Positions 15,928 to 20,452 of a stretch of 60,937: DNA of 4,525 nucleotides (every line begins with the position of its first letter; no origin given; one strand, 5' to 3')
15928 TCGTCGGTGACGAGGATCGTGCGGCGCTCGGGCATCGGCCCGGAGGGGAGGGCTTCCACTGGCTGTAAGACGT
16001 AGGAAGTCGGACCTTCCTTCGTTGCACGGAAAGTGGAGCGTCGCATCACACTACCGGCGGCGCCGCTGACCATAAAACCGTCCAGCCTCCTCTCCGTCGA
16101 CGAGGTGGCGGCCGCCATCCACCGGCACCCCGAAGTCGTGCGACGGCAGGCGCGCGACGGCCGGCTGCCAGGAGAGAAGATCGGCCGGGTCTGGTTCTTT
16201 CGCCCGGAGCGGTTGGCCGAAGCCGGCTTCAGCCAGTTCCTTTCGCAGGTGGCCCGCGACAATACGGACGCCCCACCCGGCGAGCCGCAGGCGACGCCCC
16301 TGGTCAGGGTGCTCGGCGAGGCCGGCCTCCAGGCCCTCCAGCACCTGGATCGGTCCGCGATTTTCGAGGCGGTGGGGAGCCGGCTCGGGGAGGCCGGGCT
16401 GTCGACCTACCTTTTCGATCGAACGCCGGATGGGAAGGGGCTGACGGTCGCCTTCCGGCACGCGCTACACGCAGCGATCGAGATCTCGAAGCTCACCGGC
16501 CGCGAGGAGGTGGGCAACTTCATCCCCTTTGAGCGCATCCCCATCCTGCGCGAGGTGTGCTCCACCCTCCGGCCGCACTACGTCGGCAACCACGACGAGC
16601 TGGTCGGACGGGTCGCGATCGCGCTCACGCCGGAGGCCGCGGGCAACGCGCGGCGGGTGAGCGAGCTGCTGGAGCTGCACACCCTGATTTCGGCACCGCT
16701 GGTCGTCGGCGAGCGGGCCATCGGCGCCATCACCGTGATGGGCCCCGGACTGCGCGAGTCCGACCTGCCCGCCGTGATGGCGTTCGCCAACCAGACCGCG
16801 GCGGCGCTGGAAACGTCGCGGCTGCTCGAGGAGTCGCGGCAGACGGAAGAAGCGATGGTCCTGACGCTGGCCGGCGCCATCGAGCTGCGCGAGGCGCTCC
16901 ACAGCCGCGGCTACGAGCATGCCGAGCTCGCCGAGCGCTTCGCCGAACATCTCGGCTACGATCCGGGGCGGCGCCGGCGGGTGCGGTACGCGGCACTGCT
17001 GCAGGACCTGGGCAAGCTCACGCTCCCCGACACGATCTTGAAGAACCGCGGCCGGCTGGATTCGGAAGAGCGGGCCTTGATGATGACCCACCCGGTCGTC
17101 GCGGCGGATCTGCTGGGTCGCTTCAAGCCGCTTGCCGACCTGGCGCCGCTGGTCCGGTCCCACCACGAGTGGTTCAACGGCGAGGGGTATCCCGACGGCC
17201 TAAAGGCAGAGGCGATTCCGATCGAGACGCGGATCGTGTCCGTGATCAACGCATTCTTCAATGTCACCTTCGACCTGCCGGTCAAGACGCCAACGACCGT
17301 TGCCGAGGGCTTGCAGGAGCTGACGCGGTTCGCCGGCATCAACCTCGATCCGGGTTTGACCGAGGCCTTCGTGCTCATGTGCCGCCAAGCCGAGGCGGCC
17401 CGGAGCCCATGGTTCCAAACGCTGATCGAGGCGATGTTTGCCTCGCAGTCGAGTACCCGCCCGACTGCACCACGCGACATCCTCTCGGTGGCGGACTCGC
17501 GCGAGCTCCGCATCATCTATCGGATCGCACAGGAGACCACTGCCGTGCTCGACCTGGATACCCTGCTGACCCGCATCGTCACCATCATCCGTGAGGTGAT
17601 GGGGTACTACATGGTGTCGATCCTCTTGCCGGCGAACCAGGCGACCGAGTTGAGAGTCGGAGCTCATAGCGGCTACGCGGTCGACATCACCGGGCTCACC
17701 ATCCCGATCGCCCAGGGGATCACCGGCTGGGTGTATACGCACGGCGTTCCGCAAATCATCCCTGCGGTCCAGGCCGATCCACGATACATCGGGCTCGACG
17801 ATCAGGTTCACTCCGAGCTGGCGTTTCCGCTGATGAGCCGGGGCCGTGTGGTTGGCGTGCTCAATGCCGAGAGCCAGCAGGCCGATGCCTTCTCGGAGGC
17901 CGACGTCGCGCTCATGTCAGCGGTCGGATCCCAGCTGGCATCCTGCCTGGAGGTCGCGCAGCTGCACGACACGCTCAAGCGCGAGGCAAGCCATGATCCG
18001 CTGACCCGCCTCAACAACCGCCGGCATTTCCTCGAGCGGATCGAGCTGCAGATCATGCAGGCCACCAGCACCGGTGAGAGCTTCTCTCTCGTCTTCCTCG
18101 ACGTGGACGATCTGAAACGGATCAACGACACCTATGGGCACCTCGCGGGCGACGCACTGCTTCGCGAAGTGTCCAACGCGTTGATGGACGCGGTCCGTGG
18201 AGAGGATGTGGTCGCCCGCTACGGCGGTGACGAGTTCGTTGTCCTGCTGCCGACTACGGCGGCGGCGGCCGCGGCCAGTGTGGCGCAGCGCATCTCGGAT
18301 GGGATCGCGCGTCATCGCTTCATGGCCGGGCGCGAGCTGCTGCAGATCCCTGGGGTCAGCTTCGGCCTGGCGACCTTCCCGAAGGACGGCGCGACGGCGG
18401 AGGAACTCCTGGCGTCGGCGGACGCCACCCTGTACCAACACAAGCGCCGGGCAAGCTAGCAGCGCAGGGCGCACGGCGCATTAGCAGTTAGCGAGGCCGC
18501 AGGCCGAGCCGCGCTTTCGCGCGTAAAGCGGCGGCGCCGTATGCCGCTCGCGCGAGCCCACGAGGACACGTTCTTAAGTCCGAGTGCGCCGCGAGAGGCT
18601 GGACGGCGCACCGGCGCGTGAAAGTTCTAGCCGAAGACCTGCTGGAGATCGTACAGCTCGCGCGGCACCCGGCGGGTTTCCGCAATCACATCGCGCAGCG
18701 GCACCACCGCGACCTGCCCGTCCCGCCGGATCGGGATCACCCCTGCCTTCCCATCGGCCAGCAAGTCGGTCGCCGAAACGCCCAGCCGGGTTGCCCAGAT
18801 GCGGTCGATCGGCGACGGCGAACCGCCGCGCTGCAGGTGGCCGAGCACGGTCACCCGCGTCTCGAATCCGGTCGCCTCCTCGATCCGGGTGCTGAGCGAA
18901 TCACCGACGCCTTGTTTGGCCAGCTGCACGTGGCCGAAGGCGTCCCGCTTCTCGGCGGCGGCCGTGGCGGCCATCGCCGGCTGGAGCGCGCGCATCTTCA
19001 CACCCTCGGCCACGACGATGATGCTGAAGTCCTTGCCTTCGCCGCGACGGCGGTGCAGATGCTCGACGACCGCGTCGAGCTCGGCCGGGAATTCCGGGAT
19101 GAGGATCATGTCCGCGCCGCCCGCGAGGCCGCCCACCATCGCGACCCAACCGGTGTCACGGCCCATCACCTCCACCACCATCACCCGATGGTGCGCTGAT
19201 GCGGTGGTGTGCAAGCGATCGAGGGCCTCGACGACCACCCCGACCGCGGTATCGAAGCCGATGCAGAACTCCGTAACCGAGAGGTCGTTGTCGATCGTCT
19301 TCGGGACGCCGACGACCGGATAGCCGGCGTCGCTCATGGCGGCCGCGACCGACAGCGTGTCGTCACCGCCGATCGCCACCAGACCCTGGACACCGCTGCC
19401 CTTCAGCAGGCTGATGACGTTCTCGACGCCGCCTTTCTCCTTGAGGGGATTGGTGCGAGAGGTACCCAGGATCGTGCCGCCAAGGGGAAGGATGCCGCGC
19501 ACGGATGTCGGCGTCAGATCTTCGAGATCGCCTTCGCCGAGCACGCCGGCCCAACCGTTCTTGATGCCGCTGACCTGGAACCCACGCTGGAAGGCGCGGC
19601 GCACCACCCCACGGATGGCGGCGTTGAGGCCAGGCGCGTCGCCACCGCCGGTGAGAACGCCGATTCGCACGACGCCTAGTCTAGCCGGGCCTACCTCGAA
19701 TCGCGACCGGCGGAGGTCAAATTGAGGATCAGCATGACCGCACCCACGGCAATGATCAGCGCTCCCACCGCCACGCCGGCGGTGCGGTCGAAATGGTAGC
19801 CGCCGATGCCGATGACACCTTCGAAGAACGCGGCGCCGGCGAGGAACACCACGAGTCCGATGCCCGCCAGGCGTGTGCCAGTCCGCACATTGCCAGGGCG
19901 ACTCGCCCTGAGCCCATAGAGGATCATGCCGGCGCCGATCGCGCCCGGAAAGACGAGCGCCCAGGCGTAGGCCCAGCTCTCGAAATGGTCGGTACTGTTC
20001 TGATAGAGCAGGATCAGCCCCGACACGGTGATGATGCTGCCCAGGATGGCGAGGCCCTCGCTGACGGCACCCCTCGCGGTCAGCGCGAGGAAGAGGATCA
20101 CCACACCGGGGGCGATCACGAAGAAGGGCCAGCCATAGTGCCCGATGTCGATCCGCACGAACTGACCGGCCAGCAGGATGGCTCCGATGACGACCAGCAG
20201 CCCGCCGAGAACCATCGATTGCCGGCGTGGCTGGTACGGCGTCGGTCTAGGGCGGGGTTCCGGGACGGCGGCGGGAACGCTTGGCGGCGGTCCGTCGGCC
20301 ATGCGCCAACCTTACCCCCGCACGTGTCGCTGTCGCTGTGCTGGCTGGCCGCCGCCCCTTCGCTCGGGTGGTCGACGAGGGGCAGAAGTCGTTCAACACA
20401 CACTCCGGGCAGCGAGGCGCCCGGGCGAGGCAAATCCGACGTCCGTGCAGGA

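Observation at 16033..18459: DNA-binding-domain-fused diguanylate cyclase with a catalytically degenerate HD-GYP sensor module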

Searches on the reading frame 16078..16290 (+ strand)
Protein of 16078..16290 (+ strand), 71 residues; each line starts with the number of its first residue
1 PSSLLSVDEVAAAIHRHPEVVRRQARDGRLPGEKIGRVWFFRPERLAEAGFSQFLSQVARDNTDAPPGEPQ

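Call 50: find_homologous_proteins(query=window:16078-16290:+, max_evalue=0.001)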
Query window:16078-16290:+ (71 aa): 33 proteins with E <= 0.001 among 35 candidates.
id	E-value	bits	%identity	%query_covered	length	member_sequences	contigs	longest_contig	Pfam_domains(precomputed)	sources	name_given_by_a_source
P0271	6.3e-30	120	85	96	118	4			PF12728.14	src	-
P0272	6.2e-29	117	84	96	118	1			PF12728.14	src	-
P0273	3.7e-28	114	82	96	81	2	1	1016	PF12728.14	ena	-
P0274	3.7e-28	114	84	94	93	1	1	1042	PF12728.14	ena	-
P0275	9.7e-28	113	82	94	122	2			PF12728.14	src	-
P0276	2.6e-27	112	81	96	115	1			PF12728.14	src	-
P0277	3.4e-27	111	93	80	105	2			PF12728.14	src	-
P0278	4.4e-27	111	79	96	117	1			-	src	-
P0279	7.7e-27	110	93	79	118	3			PF12728.14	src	-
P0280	1.1e-26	110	81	96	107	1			PF12728.14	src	-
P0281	1.5e-26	109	84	94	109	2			PF12728.14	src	-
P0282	3.0e-26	108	79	93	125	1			PF12728.14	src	-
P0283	6.1e-26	107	80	92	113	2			PF12728.14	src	-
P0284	6.2e-26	107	89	80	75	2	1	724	PF12728.14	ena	-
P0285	2.8e-25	105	76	96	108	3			-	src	-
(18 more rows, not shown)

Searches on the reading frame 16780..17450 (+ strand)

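Call 5: search_solved_structures(query=window:16780-17450:+, max_evalue=0.01, show_alignments=5)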
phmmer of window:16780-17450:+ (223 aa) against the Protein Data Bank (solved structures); distinct sequences matched with E-value up to 0.01: 6.
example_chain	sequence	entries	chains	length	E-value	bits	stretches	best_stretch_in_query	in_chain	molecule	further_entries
5z7c_A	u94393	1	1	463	5e-23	85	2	48-183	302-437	3'3'-cGAMP-specific phosphodiesterase 3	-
4r8z_A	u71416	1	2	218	3.4e-19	72.5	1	21-208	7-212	Cyclic di-GMP phosphodiesterase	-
4mcw_A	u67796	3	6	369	7.8e-18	68.1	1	8-199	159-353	Metal dependent phosphohydrolase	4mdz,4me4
9rbz_A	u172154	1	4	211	1.3e-12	51.1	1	20-200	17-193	HD domain/sensory box protein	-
9rc0_A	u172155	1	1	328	3.6e-12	49.6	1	20-200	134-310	HD domain/sensory box protein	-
3tm8_A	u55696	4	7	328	0.0039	20.1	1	42-165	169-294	Uncharacterized protein | Uncharacterized protein Bd1817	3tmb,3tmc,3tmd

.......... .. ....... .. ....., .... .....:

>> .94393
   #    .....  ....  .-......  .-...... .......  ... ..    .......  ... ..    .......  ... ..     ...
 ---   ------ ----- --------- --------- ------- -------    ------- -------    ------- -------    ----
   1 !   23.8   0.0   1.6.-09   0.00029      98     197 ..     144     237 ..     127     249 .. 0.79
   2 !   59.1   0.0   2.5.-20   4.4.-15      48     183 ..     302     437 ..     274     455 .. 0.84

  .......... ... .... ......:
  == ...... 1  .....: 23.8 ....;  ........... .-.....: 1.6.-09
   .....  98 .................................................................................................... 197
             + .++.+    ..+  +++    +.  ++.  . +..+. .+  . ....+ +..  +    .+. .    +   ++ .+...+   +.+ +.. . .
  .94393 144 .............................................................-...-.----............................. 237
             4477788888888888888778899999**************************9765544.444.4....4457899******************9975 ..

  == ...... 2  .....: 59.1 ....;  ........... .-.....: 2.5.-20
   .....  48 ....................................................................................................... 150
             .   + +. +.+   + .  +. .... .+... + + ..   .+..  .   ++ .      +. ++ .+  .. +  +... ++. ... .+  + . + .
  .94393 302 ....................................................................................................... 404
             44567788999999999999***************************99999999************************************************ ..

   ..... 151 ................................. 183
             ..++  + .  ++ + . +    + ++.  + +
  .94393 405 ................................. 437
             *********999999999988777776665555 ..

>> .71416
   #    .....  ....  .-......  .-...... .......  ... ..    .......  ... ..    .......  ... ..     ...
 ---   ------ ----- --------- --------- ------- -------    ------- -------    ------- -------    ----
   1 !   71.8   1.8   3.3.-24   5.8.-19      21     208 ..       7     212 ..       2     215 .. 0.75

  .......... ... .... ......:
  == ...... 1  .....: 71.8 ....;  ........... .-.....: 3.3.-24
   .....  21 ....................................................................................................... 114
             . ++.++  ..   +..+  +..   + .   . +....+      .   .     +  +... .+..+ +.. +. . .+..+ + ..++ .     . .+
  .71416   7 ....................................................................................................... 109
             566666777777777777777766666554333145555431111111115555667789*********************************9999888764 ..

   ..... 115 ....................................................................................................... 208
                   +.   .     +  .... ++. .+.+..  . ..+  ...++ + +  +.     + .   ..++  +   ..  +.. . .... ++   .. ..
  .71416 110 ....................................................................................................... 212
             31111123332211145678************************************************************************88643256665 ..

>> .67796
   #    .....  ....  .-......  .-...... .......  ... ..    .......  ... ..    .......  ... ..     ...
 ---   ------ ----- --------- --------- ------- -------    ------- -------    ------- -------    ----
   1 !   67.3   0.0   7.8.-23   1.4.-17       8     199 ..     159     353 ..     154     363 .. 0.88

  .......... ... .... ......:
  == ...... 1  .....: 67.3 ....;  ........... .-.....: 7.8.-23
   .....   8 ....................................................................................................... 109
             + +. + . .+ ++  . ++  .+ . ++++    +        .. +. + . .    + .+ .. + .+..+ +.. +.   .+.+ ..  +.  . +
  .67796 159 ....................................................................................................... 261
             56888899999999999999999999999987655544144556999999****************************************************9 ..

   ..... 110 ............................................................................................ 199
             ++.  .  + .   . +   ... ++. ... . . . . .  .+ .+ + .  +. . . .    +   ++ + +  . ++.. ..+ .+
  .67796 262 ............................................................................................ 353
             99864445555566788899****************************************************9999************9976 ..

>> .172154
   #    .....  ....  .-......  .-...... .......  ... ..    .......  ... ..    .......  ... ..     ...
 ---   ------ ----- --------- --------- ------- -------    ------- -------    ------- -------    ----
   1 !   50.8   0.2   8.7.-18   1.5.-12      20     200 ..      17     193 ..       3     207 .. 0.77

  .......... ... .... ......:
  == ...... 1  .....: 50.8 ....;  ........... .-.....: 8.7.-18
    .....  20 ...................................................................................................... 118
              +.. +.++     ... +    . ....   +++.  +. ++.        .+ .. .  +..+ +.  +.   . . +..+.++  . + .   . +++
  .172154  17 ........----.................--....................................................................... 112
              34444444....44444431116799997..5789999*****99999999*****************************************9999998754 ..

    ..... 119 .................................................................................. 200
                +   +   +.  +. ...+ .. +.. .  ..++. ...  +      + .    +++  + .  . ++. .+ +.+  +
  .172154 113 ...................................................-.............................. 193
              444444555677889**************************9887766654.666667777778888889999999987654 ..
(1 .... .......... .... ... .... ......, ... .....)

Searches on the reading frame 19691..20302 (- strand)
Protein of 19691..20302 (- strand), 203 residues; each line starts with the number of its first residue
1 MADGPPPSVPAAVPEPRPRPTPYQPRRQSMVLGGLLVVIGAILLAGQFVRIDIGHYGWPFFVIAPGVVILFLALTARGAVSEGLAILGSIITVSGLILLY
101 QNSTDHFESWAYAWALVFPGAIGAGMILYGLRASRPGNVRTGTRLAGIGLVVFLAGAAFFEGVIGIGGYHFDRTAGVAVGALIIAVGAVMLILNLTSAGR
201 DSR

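Call 14: search_protein_families(library=pfam, proteins=[window:19691-20302:-], max_evalue=0.01)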
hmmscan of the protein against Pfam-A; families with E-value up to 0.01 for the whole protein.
window:19691-20302:- (203 aa): 2 families
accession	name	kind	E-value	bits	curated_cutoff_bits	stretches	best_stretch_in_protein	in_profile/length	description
PF22570.1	LiaF-TM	-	0.00011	23.4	27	1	32-128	2-92/98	LiaF transmembrane domain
PF18917.5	LiaI-LiaF-like_TM1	-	0.0092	16.5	27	1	30-70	1-42/42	LiaI-LiaF-like transmembrane region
